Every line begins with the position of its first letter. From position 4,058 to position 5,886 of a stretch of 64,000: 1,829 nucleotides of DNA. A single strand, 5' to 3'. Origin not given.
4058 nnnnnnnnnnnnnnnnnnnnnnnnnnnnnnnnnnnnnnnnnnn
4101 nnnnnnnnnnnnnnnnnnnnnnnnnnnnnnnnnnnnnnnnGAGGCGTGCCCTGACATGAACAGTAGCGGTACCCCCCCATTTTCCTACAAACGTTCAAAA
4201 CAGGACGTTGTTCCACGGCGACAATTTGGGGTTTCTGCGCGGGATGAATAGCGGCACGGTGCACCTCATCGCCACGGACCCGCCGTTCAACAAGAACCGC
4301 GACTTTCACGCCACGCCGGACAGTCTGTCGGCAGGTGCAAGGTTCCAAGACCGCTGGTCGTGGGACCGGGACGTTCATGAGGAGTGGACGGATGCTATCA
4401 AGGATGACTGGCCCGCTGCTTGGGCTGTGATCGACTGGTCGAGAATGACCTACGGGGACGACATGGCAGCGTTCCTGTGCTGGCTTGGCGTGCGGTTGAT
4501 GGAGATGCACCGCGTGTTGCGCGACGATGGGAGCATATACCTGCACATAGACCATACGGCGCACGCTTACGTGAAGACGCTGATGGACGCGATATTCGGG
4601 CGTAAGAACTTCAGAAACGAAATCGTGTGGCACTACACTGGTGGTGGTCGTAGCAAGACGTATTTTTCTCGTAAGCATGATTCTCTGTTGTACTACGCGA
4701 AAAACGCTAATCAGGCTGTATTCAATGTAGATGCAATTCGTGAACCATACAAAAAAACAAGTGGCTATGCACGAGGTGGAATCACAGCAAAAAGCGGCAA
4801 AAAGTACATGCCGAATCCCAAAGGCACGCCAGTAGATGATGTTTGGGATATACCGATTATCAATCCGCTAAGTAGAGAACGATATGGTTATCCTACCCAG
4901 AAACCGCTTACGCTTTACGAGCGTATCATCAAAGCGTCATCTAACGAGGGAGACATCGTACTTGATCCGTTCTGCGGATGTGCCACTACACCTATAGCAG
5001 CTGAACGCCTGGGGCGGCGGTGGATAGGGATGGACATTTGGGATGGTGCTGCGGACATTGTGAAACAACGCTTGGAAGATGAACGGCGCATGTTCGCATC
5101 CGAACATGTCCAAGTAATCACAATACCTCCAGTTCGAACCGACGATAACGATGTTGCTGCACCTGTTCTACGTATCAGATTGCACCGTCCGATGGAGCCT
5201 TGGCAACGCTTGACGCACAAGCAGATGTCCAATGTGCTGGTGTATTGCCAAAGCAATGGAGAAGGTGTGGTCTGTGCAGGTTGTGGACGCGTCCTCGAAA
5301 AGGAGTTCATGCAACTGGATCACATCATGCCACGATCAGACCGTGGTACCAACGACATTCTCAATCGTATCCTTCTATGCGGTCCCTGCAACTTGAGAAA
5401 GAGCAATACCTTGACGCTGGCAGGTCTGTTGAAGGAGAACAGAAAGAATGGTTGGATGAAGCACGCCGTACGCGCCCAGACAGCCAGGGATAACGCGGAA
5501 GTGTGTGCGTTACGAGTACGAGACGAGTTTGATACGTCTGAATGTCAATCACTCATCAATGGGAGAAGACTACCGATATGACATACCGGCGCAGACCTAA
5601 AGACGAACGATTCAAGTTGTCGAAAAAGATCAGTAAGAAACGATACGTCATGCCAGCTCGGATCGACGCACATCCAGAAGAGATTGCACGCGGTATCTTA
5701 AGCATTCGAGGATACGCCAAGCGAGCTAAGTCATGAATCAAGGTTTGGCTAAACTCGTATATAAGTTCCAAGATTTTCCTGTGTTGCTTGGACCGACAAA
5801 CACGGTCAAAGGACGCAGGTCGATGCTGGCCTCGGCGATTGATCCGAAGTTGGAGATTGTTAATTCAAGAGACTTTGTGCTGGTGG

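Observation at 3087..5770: IS1595-family transposon carrying a methyltransferase-HNH fusion as cargo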

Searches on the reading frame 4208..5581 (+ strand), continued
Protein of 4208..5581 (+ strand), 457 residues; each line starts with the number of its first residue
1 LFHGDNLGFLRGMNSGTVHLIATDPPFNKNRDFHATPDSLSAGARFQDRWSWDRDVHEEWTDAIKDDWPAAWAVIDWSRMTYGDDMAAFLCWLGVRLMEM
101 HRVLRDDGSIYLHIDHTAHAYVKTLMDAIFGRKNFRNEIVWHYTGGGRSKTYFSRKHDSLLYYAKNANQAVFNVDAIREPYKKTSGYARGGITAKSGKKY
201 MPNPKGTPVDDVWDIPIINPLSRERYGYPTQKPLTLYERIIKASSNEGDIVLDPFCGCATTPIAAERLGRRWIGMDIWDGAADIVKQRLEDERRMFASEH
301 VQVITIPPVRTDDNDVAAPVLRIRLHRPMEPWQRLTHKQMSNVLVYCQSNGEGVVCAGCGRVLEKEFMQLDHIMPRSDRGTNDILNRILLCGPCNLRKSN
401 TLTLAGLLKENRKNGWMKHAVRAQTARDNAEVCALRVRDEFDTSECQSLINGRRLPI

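Call 73: fold_search(model_id=the predicted structure, library=pdb)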
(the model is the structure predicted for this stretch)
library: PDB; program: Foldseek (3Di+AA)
matches with E <= 10: 734; with E <= 0.001: 100
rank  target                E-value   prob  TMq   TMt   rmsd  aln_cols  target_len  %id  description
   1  1nw8                  8.3e-17  1.00  0.41  0.66   6.8       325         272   22  Structure of L72P mutant beta class N6-adenine DNA methyltransferase RsrI (released 2003-07-29)
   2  1nw6                  6.8e-16  1.00  0.42  0.69   7.4       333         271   24  Structure of the beta class N6-adenine DNA methyltransferase RsrI bound to sinefungin (released 2003-07-29)
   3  6pbd_B                6.8e-16  1.00  0.38  0.51  14.6       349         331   23  DNA N6-Adenine Methyltransferase CcrM In Complex with Double-Stranded DNA Oligonucleotide Containing Its Recognition S (released 2019-10-23)
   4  1eg2                  1.1e-15  1.00  0.41  0.66   6.5       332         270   23  CRYSTAL STRUCTURE OF RHODOBACTER SPHEROIDES (N6 ADENOSINE) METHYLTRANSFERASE (M.RSRI) (released 2000-10-18)
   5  8urk_A                1.2e-15  1.00  0.43  0.76   5.5       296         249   24  Crystal structure of DNA N6-Adenine Methyltransferase M.BceJIV from Burkholderia cenocepacia in complex with duplex DN (released 2024-09-11)
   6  6pbd_A                1.3e-15  1.00  0.38  0.48  20.7       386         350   21  DNA N6-Adenine Methyltransferase CcrM In Complex with Double-Stranded DNA Oligonucleotide Containing Its Recognition S (released 2019-10-23)
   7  1g60_A                1.5e-15  1.00  0.42  0.76   5.2       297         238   28  Crystal Structure of Methyltransferase MboIIa (Moraxella bovis) (released 2002-05-01)
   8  8urk_D                4.4e-15  1.00  0.41  0.72   6.1       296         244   23  Crystal structure of DNA N6-Adenine Methyltransferase M.BceJIV from Burkholderia cenocepacia in complex with duplex DN (released 2024-09-11)
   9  9c3s_A                5.6e-15  1.00  0.42  0.73   5.6       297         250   22  Crystal structure of DNA N6-Adenine Methyltransferase M.BceJIV from Burkholderia cenocepacia in complex with duplex DN (released 2024-09-11)
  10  9c3u_A                6.3e-15  1.00  0.43  0.76   5.2       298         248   25  Crystal structure of DNA N6-Adenine Methyltransferase M.BceJIV from Burkholderia cenocepacia in complex with duplex DN (released 2024-09-11)
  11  9c3s_D                7.1e-15  1.00  0.42  0.78   6.8       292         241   24  Crystal structure of DNA N6-Adenine Methyltransferase M.BceJIV from Burkholderia cenocepacia in complex with duplex DN (released 2024-09-11)
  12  1g60_B                7.5e-15  1.00  0.42  0.80   4.1       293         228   26  Crystal Structure of Methyltransferase MboIIa (Moraxella bovis) (released 2002-05-01)
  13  9c3s_C                2.7e-14  1.00  0.43  0.76   5.5       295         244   23  Crystal structure of DNA N6-Adenine Methyltransferase M.BceJIV from Burkholderia cenocepacia in complex with duplex DN (released 2024-09-11)
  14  9c3u_D                1.0e-13  1.00  0.42  0.77   5.7       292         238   25  Crystal structure of DNA N6-Adenine Methyltransferase M.BceJIV from Burkholderia cenocepacia in complex with duplex DN (released 2024-09-11)
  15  9c3u_C                3.2e-13  1.00  0.41  0.73   5.3       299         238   23  Crystal structure of DNA N6-Adenine Methyltransferase M.BceJIV from Burkholderia cenocepacia in complex with duplex DN (released 2024-09-11)
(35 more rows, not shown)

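Call 80: find_related_loci(query=A4, collection=viral_contigs, flank=5000)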
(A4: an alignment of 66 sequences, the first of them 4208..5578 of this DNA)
Query A4 (457 aa) in viral_contigs; peptide patterns used: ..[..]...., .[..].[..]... (x = any residue, [..] = any of these).
28 stretches matched a pattern, but none encodes a relative of the query by tblastn (E <= 1e-3).

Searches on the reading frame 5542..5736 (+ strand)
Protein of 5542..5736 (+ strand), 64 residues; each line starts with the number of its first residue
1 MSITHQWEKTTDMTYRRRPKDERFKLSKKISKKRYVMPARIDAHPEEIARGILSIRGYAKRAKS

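Call 4: search_protein_families(library=pfam, proteins=[window:5542-5736:+], max_evalue=0.01)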
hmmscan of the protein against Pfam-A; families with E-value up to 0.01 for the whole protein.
window:5542-5736:+ (64 aa): 0 families

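Call 29: search_protein_families(library=phrogs, proteins=[window:5542-5736:+], max_evalue=0.001)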
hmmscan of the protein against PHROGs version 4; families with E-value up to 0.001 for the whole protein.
window:5542-5736:+ (64 aa): 0 families

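Call 30: search_protein_families(library=padloc, proteins=[window:5542-5736:+], max_evalue=0.001)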
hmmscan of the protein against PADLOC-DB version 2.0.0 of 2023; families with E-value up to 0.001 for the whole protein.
window:5542-5736:+ (64 aa): 0 families

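Call 31: search_protein_families(library=ncbifam, proteins=[window:5542-5736:+], max_evalue=0.001)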
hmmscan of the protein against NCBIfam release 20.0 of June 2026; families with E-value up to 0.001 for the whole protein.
window:5542-5736:+ (64 aa): 0 families

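Call 36: search_protein_representatives(protein=window:5578-5736:+)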
Query: 52 residues. Proteins with E-value up to 0.001 (for the whole library): 3; up to 1e-10: 0; up to 1e-30: 0. The best 3 are listed.
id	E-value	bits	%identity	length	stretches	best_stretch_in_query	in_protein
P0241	4.7e-10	54.7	-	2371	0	-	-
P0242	1.0e-08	50.5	65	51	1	1-51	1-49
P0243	8.3e-06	41.6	53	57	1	5-49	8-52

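Call 53: find_homologous_proteins(query=A3, max_evalue=0.001)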
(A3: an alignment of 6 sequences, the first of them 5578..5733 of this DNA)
Query A3 (6 sequences) (52 aa, profile of the alignment): 18 proteins with E <= 0.001 among 561 candidates.
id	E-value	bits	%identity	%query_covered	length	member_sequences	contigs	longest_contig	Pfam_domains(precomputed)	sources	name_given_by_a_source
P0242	4.0e-25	105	63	98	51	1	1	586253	-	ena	-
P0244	5.7e-23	98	100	100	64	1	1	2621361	-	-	-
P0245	8.3e-23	98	57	94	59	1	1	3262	-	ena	-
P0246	2.8e-22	96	60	77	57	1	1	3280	-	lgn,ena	-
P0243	4.8e-22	95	58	77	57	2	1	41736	-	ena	-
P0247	1.6e-20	90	87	100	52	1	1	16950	-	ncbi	-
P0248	2.3e-20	90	47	100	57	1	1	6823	-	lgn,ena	-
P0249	3.0e-20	90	57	88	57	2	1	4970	-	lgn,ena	-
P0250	7.3e-20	88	56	83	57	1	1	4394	-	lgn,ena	-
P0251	2.4e-19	87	45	100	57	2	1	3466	-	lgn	-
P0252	3.7e-19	86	53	83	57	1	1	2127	-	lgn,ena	-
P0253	3.4e-18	83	55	77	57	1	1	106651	-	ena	-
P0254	2.9e-17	80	53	77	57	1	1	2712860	-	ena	-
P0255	6.9e-17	79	48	85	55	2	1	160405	-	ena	-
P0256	1.6e-16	78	51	98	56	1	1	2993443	-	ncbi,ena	-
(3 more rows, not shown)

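Call 54: find_encoding_contigs(protein=P0247, flank=6000, max_places=4)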
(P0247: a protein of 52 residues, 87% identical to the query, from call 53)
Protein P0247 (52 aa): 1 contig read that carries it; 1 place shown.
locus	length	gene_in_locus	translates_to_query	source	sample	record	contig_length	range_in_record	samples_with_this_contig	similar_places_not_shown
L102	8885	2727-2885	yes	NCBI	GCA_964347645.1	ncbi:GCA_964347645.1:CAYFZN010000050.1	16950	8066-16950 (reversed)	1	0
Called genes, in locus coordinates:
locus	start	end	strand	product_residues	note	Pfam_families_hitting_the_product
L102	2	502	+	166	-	?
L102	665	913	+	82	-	-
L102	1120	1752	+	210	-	PF02397:Bac_transf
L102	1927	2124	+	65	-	-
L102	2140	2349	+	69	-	-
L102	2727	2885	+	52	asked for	-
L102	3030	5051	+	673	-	PF04932:Wzy_C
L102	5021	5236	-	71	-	-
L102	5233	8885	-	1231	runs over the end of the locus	PF17757:UvrB_inter, PF02559:CarD_TRCF_RID, PF00270:DEAD, PF04851:ResIII (weak), PF00271:Helicase_C, PF03461:TRCF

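Call 55: find_encoding_contigs(protein=P0242, flank=5000, max_places=3)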
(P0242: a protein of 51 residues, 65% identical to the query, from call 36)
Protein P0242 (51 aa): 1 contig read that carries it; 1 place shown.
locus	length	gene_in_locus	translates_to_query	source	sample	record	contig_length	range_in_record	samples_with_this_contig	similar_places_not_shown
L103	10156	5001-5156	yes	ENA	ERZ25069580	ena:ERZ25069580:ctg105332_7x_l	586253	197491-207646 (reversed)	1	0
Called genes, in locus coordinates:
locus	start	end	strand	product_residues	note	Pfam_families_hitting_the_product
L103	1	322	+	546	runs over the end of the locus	PF04151:PPC (weak), PF00528:BPD_transp_1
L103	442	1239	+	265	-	PF00005:ABC_tran, PF02463:SMC_N (weak), PF09818:ABC_ATPase (faint), PF13304:AAA_21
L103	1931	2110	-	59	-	-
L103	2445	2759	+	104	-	-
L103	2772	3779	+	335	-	PF12762:DDE_Tnp_IS1595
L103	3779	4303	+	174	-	PF01555:N6_N4_Mtase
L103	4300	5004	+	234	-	PF01555:N6_N4_Mtase, PF01844:HNH, PF14279:HNH_5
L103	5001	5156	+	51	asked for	-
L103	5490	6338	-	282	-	-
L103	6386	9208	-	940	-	-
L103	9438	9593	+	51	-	-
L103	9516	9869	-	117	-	PF05942:PaREP1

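Call 56: find_encoding_contigs(protein=P0256, flank=5000, max_places=3)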
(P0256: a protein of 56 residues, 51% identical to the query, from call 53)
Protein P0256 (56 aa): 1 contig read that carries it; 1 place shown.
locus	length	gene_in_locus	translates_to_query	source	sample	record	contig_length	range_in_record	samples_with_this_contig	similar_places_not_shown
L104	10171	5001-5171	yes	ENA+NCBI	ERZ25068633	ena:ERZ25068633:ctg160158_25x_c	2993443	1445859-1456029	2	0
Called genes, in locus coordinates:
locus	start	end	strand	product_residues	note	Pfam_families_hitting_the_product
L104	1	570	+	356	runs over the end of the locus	PF00089:Trypsin, PF13365:Trypsin_2, PF13180:PDZ_2 (weak)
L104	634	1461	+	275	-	PF00106:adh_short, PF08659:KR, PF13561:adh_short_C2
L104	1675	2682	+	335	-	PF12762:DDE_Tnp_IS1595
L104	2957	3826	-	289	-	-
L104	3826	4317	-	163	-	PF05154:TM2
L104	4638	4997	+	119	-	-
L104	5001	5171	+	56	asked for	-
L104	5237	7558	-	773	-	PF00140:Sigma70_r1_2, PF04542:Sigma70_r2, PF04539:Sigma70_r3, PF04545:Sigma70_r4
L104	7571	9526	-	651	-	PF01807:Zn_ribbon_DnaG, PF08275:DNAG_N, PF01751:Toprim, PF13155:Toprim_2, PF13662:Toprim_4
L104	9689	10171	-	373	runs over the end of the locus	PF01966:HD, PF13286:HD_assoc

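Call 79: list_cluster_members(proteins=[P0002, P0247, P0011])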
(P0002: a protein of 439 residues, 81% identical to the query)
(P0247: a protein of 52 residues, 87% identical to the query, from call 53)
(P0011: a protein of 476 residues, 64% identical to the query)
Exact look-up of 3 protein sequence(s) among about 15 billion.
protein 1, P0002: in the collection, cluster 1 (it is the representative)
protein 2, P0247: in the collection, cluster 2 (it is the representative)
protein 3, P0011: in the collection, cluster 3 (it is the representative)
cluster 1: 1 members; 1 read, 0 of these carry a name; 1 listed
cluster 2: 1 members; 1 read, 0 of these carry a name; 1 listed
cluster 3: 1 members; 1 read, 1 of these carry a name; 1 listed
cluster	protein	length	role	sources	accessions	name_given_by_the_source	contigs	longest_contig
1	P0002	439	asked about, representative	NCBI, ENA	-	-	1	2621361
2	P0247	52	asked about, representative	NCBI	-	-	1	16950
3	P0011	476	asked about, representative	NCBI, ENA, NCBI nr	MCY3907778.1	MAG: DNA methyltransferase [Anaerolineaceae bacterium] | DNA methyltransferase [Anaerolineaceae bacterium]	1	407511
